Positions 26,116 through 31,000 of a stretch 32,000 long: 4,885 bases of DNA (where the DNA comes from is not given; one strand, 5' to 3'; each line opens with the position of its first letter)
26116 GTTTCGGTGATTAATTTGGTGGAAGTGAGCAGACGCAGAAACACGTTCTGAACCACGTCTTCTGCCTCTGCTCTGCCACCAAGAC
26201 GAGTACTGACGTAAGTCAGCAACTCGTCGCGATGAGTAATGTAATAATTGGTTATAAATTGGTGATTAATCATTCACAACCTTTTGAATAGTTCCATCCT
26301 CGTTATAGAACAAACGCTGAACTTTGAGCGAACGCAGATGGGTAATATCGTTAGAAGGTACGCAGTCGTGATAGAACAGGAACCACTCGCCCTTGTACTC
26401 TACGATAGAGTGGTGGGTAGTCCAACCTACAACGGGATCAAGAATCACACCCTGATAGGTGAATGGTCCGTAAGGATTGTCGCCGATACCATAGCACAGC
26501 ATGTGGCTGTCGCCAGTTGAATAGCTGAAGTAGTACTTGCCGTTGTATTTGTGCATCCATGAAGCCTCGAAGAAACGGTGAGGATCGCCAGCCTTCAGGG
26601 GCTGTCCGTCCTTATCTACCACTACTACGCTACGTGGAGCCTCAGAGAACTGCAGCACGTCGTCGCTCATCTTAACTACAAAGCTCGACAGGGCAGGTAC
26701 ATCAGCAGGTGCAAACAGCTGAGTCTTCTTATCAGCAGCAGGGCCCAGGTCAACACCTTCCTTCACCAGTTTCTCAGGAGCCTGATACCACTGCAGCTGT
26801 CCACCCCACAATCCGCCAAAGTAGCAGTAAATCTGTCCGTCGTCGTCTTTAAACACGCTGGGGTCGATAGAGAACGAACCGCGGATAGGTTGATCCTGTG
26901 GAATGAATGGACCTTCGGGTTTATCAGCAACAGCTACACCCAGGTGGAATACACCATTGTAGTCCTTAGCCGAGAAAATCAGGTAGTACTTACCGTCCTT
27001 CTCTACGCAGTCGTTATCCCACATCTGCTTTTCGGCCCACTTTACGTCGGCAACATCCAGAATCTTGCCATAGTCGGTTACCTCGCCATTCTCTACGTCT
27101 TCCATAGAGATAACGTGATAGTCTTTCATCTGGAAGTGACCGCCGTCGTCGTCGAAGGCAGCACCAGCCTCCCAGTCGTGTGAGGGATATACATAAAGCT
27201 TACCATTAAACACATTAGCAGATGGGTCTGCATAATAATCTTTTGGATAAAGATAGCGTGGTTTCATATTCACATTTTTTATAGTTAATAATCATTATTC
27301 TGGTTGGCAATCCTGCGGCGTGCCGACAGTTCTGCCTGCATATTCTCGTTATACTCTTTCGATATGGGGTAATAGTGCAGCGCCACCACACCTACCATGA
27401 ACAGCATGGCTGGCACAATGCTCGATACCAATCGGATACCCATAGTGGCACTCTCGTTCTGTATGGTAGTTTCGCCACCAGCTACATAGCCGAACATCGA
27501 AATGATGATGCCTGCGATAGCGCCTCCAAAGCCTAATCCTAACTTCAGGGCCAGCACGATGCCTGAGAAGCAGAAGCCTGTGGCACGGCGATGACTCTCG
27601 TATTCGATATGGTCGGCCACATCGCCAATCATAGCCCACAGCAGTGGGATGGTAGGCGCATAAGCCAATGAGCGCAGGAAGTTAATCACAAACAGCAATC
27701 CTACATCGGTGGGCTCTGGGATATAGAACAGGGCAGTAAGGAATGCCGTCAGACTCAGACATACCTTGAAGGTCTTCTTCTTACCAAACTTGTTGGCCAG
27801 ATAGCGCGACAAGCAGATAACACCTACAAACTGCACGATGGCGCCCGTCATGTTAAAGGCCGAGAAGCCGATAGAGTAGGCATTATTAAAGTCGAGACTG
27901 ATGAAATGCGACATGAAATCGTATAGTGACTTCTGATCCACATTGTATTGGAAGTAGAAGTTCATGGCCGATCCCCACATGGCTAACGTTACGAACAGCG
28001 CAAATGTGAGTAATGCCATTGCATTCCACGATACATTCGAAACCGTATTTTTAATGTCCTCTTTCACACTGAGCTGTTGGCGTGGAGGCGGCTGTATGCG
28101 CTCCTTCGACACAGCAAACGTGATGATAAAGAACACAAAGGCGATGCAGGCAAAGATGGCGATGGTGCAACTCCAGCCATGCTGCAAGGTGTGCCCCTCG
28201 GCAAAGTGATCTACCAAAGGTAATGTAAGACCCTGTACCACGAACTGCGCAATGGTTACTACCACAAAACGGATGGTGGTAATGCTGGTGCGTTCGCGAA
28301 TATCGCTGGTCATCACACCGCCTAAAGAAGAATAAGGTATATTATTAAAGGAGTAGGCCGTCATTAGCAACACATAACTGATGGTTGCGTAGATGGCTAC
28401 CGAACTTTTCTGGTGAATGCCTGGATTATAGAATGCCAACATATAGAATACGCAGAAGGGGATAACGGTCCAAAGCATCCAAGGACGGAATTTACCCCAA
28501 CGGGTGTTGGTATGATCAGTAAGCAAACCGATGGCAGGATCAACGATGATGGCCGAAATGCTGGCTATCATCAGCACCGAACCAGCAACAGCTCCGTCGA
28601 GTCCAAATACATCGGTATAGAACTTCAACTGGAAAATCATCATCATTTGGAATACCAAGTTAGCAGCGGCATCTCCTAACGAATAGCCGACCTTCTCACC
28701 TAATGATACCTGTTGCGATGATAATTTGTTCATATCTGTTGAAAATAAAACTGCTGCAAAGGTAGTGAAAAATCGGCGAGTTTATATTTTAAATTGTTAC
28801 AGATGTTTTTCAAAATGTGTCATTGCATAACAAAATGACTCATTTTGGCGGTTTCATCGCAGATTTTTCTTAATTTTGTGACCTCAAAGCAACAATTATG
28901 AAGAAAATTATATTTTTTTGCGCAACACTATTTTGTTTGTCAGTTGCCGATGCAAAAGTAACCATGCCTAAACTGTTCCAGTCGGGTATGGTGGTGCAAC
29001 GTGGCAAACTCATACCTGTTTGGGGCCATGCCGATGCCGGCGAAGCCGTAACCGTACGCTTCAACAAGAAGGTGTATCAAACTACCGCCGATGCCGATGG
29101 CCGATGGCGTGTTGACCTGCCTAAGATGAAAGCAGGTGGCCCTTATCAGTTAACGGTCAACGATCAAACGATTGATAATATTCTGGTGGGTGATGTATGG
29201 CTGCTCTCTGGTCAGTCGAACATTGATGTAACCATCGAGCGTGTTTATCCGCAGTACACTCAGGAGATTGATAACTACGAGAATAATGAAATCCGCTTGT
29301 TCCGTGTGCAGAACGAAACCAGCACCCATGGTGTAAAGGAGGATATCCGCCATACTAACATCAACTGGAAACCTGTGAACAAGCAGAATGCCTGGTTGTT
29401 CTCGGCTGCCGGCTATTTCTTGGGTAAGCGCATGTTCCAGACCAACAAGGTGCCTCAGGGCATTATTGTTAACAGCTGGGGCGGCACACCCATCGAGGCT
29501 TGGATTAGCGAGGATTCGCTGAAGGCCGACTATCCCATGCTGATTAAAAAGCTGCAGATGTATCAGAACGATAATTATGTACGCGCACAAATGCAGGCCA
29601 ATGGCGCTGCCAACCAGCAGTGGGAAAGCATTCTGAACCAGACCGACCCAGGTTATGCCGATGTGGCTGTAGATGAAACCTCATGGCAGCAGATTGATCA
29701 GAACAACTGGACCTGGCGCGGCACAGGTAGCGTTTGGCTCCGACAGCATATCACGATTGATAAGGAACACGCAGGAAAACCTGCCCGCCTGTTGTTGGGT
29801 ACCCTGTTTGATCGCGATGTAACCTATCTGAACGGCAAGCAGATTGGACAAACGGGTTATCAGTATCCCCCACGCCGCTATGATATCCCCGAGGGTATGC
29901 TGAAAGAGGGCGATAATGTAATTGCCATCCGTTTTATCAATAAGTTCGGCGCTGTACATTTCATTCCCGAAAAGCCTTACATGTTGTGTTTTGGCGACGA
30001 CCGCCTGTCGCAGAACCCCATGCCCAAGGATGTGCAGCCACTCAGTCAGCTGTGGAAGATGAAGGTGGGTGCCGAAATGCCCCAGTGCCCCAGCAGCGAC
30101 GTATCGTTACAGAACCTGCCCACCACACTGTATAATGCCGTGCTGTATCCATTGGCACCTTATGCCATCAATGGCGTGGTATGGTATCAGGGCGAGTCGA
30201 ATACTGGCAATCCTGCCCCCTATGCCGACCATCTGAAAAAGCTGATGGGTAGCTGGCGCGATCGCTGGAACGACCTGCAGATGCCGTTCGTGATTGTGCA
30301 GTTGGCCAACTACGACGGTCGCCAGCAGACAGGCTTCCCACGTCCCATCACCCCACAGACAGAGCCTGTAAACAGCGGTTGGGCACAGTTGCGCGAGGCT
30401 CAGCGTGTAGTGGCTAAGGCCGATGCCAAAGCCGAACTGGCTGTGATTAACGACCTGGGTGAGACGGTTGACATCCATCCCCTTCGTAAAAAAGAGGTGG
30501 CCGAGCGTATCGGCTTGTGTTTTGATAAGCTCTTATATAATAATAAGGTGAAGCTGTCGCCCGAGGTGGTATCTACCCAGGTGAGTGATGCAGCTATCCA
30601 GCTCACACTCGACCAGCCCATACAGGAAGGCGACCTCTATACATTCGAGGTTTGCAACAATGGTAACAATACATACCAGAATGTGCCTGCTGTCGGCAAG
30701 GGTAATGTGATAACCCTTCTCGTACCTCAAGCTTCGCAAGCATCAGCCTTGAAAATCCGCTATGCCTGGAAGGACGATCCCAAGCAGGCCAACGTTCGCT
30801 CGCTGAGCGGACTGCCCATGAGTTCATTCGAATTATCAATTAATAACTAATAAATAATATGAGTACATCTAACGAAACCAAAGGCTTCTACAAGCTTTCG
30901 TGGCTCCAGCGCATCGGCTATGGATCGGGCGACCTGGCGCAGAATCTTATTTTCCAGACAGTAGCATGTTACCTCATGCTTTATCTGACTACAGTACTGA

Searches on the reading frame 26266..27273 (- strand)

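Call 12: search_protein_families(library=pfam, proteins=[window:26266-27273:-], max_evalue=0.001)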
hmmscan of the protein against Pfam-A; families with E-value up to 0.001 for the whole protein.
window:26266-27273:- (335 aa): 1 family
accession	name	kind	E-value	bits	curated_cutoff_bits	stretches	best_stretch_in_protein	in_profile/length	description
PF04616.20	Glyco_hydro_43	-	8.8e-23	81.5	32.2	1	75-329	57-288/288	Glycosyl hydrolases family 43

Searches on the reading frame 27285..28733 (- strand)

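Call 12: search_protein_families(library=pfam, proteins=[window:27285-28733:-], max_evalue=0.001)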
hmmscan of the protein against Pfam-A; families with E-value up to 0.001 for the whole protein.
window:27285-28733:- (482 aa): 2 families
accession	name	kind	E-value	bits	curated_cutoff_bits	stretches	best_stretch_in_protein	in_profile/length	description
PF13347.12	MFS_2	-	4.8e-80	269.6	27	1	16-458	1-426/427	MFS/sugar transport protein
PF07690.21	MFS_1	-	1.9e-18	67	33.4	2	30-375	13-325/347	Major Facilitator Superfamily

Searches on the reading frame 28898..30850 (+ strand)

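Call 12: search_protein_families(library=pfam, proteins=[window:28898-30850:+], max_evalue=0.001)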
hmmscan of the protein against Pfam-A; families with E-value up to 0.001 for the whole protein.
window:28898-30850:+ (650 aa): 3 families
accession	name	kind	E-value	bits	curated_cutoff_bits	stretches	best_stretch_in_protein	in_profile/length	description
PF03629.24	SASA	-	4.7e-19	69.3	24.8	2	423-475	119-174/226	Carbohydrate esterase, sialic acid-specific acetylesterase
PF22666.2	Glyco_hydro_2_N2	-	0.00016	22.2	27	1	268-350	39-121/167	Glycosyl hydrolase 2 galactose-binding domain-like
PF02837.24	Glyco_hydro_2_N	-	0.00021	21.7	28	1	269-347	56-134/169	Glycosyl hydrolases family 2, sugar binding domain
